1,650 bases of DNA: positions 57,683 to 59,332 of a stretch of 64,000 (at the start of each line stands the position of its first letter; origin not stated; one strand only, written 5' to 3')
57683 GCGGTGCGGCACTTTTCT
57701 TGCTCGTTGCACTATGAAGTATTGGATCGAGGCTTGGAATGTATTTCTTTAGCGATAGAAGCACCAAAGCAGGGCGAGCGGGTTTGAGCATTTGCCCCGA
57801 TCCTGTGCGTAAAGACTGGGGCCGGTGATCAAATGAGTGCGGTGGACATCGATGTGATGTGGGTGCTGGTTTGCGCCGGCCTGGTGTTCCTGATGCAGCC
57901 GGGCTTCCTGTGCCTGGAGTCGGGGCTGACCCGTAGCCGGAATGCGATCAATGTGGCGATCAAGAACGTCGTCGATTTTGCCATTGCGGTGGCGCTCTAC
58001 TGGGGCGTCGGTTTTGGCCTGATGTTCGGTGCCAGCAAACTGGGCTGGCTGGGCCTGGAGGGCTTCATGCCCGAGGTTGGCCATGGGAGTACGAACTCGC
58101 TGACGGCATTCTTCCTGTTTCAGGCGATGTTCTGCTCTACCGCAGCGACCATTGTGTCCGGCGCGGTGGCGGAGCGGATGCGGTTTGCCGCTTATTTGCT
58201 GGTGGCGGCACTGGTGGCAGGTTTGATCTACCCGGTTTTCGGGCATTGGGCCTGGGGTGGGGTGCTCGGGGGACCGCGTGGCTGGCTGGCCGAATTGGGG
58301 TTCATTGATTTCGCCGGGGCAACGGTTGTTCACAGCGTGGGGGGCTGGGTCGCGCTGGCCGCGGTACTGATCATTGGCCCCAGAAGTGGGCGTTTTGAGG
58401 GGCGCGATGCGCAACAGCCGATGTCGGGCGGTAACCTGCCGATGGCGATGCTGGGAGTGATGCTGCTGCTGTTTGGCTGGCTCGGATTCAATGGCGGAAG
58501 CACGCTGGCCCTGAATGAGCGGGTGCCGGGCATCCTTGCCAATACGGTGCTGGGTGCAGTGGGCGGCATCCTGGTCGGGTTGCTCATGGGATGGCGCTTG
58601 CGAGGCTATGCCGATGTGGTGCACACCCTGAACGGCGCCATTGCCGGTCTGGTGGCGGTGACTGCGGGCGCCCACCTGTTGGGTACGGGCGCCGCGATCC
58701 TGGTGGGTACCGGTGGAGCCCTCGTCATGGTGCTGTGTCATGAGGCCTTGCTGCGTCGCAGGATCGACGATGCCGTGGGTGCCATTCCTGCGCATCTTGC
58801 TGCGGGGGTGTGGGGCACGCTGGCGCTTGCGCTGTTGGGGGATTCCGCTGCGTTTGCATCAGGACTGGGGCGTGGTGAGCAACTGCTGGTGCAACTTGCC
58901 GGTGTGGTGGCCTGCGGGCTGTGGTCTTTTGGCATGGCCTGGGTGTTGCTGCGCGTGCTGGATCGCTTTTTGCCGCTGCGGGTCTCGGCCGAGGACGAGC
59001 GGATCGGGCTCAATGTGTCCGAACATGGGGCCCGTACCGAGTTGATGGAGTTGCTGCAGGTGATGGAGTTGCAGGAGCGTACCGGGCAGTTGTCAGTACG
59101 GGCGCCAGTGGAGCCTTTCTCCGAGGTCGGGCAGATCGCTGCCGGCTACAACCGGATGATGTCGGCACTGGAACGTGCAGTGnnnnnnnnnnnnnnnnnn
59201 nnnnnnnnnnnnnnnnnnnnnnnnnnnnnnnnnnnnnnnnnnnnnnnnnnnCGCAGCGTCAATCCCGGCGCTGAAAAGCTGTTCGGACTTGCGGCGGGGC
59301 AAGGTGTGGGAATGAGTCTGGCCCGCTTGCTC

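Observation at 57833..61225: Ammonium-transporter (Amt) domain fused to PAS-GGDEF-EAL: candidate ammonium transceptor controlling c-di-GMP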

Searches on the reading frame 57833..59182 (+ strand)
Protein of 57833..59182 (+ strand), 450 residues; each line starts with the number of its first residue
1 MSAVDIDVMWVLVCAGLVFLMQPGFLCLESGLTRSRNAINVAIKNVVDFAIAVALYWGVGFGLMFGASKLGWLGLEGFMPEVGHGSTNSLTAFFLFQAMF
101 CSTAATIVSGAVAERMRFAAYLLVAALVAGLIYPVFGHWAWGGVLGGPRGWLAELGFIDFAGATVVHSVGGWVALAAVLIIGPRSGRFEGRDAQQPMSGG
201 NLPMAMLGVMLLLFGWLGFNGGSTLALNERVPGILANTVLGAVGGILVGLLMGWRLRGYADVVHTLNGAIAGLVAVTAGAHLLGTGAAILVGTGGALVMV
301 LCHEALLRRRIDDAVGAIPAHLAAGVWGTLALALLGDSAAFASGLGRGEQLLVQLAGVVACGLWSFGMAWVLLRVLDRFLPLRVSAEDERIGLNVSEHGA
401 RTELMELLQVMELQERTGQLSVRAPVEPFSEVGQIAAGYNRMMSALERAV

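Call 5: search_solved_structures(query=window:57833-59032:+, max_evalue=0.001, show_alignments=2)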
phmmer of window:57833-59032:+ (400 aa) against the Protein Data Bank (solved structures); distinct sequences matched with E-value up to 0.001: 28.
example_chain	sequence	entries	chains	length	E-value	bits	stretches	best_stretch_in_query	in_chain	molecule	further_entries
8qj3_A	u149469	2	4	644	9.5e-117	394.1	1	9-399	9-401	Ammonium transporter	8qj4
8qpf_A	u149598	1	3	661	9.9e-117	394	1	9-399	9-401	Ammonium transporter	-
6eu6_A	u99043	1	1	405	2.6e-86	293.9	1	4-397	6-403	Ammonium transporter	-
2b2f_A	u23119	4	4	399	1.2e-54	189.6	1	5-398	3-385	ammonium transporter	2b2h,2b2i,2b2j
4nh2_A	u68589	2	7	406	3.3e-43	151.9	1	7-399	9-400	Ammonia channel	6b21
2ns1_A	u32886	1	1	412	4.1e-43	151.6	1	7-399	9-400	Ammonia channel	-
2nuu_A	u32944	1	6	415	4.2e-43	151.5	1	7-399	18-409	Ammonia channel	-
1xqe_A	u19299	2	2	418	4.3e-43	151.5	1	7-399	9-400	Probable ammonium transporter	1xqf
2nmr_A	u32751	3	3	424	4.6e-43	151.4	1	7-399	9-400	Ammonia channel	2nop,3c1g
9cs5_A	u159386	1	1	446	6.1e-43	151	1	7-399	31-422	Ammonium transporter AmtB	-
3c1h_A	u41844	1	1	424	2.9e-42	148.8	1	7-399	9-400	Ammonia channel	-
2now_A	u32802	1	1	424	5.1e-42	148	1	7-399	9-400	Ammonia channel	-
3c1i_A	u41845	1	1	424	6.9e-42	147.6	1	7-399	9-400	Ammonia channel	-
2npg_A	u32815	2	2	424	8.2e-42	147.3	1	7-399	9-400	Ammonia channel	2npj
2npd_A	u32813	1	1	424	9.2e-42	147.1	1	7-399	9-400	Ammonia channel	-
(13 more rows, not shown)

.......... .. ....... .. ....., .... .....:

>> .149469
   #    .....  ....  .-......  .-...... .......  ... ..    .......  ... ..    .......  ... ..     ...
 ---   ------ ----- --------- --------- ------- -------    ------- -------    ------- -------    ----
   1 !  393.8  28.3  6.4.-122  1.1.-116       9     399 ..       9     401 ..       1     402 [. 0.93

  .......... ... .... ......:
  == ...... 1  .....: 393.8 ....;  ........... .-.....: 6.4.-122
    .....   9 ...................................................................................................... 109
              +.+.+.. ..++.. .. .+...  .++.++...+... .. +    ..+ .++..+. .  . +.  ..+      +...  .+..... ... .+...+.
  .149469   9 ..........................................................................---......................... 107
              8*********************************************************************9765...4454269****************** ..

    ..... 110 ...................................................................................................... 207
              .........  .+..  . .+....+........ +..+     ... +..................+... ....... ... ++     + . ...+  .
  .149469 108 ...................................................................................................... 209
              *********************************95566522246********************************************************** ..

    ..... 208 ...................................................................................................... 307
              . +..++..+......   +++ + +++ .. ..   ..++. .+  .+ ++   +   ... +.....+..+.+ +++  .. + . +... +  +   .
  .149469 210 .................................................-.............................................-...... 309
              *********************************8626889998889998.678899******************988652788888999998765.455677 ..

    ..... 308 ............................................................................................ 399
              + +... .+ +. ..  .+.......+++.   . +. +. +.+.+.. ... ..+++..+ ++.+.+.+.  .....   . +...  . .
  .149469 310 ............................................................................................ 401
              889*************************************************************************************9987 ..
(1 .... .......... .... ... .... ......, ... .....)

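Call 16: search_solved_structures(query=window:57833-59182:+, max_evalue=1e-40, show_alignments=5)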
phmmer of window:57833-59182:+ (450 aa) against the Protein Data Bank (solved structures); distinct sequences matched with E-value up to 1e-40: 19.
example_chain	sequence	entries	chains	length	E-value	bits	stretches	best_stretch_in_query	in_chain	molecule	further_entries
8qj3_A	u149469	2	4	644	1.4e-125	423.3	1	9-445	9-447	Ammonium transporter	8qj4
8qpf_A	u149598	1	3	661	1.5e-125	423.2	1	9-445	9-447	Ammonium transporter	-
6eu6_A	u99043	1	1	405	3.4e-86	293.5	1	4-397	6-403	Ammonium transporter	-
2b2f_A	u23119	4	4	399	4.5e-55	190.9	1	5-399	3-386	ammonium transporter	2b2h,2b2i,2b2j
1xqe_A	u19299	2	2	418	2.5e-44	155.6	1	7-401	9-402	Probable ammonium transporter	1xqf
2nmr_A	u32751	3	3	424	2.8e-44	155.4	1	7-401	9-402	Ammonia channel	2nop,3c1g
9cs5_A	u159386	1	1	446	3.8e-44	154.9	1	7-401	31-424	Ammonium transporter AmtB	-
4nh2_A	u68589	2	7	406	1.3e-43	153.2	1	7-400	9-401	Ammonia channel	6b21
2nuu_A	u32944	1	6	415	1.6e-43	152.9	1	7-400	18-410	Ammonia channel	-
2ns1_A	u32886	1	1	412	1.7e-43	152.8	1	7-401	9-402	Ammonia channel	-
3c1h_A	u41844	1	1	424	1.8e-43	152.7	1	7-401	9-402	Ammonia channel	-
2now_A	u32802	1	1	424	3.2e-43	151.9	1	7-401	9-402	Ammonia channel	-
3c1i_A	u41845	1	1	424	4.3e-43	151.5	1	7-401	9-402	Ammonia channel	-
2npg_A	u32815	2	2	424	5.1e-43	151.2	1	7-401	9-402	Ammonia channel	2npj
2npd_A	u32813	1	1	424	5.7e-43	151.1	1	7-401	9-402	Ammonia channel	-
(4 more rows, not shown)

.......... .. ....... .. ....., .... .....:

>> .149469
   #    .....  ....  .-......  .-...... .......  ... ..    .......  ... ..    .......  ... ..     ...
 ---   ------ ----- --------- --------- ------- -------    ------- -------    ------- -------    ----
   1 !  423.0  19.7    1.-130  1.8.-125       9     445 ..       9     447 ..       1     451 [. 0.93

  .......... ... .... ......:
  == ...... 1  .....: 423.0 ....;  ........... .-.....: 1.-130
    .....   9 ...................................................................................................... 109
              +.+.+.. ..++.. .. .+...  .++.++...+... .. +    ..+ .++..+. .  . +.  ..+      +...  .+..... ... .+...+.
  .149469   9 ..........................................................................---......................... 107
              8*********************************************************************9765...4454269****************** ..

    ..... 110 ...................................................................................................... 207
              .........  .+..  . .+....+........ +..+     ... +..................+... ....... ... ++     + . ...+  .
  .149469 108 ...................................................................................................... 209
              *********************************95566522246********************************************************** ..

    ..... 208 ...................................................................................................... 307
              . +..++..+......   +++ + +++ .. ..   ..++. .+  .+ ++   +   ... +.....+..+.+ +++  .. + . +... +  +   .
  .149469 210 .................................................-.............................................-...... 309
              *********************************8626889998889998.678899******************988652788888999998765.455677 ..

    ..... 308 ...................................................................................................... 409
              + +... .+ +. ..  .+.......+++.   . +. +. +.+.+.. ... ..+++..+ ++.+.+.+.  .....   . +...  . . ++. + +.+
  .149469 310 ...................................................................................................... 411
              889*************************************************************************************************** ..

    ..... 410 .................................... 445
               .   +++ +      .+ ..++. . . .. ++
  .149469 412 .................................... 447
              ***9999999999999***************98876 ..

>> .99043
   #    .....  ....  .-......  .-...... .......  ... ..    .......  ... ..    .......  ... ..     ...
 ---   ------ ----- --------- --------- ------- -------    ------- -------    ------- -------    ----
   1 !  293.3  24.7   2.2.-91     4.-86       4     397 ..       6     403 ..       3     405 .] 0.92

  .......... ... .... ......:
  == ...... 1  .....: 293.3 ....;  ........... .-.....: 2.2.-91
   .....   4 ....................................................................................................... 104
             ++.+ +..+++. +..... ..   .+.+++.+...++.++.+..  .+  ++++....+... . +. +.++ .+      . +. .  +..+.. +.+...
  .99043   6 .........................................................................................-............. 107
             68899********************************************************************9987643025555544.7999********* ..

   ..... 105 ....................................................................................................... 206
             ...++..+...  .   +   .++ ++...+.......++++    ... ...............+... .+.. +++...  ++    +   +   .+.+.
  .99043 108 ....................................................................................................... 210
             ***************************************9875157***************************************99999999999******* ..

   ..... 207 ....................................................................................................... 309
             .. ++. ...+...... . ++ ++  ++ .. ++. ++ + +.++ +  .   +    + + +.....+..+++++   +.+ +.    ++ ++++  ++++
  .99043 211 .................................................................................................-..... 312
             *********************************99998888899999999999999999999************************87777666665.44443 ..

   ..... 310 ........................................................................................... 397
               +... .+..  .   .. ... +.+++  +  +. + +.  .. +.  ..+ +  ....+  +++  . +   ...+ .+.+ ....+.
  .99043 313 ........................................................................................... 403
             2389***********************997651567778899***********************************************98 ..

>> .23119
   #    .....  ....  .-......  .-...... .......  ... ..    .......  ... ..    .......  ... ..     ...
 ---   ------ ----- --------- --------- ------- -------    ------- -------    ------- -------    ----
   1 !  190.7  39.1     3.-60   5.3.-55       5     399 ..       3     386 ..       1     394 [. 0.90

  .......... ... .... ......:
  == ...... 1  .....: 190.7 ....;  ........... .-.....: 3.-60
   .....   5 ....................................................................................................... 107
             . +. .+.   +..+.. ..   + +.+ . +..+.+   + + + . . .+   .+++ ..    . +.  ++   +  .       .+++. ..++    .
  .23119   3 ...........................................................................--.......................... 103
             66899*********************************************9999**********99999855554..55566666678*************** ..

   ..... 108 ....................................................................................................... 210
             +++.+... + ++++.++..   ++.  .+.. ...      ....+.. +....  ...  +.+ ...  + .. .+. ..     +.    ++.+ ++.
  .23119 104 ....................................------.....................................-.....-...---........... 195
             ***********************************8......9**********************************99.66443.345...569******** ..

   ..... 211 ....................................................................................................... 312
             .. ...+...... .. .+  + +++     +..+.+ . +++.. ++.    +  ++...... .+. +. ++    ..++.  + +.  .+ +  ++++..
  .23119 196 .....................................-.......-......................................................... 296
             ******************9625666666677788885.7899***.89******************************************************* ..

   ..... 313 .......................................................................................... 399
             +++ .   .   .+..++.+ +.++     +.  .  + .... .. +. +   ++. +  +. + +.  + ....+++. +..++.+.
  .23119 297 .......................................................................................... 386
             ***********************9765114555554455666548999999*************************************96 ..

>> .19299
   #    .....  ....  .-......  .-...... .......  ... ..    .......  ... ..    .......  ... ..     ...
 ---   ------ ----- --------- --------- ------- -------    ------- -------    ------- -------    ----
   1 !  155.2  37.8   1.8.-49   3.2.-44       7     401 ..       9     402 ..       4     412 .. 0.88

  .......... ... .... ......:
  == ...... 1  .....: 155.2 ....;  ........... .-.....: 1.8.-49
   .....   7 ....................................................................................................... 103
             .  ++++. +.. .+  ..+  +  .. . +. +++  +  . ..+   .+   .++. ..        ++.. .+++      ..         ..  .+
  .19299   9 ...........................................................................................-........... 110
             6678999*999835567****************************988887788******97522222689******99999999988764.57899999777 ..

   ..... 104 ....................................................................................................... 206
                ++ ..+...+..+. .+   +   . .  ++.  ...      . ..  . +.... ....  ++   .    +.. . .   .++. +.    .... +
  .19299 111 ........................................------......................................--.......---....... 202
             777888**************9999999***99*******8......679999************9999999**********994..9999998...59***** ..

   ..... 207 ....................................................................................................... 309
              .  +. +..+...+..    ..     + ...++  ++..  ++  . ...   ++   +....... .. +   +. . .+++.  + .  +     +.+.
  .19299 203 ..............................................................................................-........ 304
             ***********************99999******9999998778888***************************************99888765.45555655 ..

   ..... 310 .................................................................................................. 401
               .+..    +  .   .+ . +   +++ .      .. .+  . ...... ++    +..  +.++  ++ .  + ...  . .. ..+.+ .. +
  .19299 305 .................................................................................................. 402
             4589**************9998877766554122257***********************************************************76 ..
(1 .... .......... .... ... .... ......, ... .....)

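Call 49: search_protein_representatives(protein=window:57833-59047:+)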
Query: 405 residues. Proteins with E-value up to 0.001 (for the whole library): 18035; up to 1e-10: 8482; up to 1e-30: 2465. The best 150 are listed.
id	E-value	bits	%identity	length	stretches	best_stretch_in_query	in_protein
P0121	6.9e-147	506.6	56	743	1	6-404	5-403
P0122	2.7e-146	504.7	58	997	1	6-404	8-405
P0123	3.8e-143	494.3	59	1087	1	6-405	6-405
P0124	3.9e-143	494.3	57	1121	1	4-404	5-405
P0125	2.8e-142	491.5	57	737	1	6-405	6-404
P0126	8.1e-142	489.9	59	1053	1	5-405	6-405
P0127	2.7e-141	488.2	57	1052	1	4-405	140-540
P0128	5.7e-141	487.1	57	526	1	5-404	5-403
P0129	7.5e-141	486.7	60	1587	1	6-405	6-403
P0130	1.1e-140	486.1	58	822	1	1-404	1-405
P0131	3.1e-140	484.7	56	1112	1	4-404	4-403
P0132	4.3e-140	484.2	57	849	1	6-405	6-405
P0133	1.0e-139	483.0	58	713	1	6-405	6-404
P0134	1.0e-139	483.0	57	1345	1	6-403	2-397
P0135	2.2e-139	481.9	56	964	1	6-405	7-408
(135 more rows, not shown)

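Call 57: search_protein_families(library=pfam, alignment_id=A4, max_evalue=0.00001)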
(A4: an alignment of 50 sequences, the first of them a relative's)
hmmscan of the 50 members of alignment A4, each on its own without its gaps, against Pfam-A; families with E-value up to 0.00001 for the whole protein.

A. member 1, P0121 (743 aa): 3 families
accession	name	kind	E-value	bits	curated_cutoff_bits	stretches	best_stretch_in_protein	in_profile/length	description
PF00909.26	Ammonium_transp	-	6.2e-112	374.7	23.2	1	8-400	1-397/399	Ammonium Transporter Family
PF02518.31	HATPase_c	-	1.4e-24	87.1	26.4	1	631-735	3-109/111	Histidine kinase-, DNA gyrase B-, and HSP90-like ATPase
PF14501.12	HATPase_c_5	-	1.7e-06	28.3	22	1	635-722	7-91/102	GHKL domain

B. families by the number of members that match (of 50 scanned): 25 families
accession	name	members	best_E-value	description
PF00909.26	Ammonium_transp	50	4.3e-123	Ammonium Transporter Family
PF02518.31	HATPase_c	34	4.3e-54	Histidine kinase-, DNA gyrase B-, and HSP90-like ATPase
PF00512.31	HisKA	28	1.2e-35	His Kinase A (phospho-acceptor) domain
PF13426.13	PAS_9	27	2.3e-48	PAS domain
PF00072.30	Response_reg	18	3.9e-63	Response regulator receiver domain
PF00989.32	PAS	18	1e-48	PAS fold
PF08448.16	PAS_4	16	6.9e-52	PAS fold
PF08447.18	PAS_3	13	6.4e-57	PAS fold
PF13188.13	PAS_8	13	3.2e-29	PAS domain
PF13185.12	GAF_2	7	6.1e-18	GAF domain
PF01590.32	GAF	5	3.2e-16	GAF domain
PF01627.28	Hpt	5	6.5e-14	Hpt domain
PF00990.26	GGDEF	4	9.9e-53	Diguanylate cyclase, GGDEF domain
PF07228.17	SpoIIE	4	2.2e-43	Stage II sporulation protein E (SpoIIE)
PF00563.25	EAL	3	2.5e-74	EAL domain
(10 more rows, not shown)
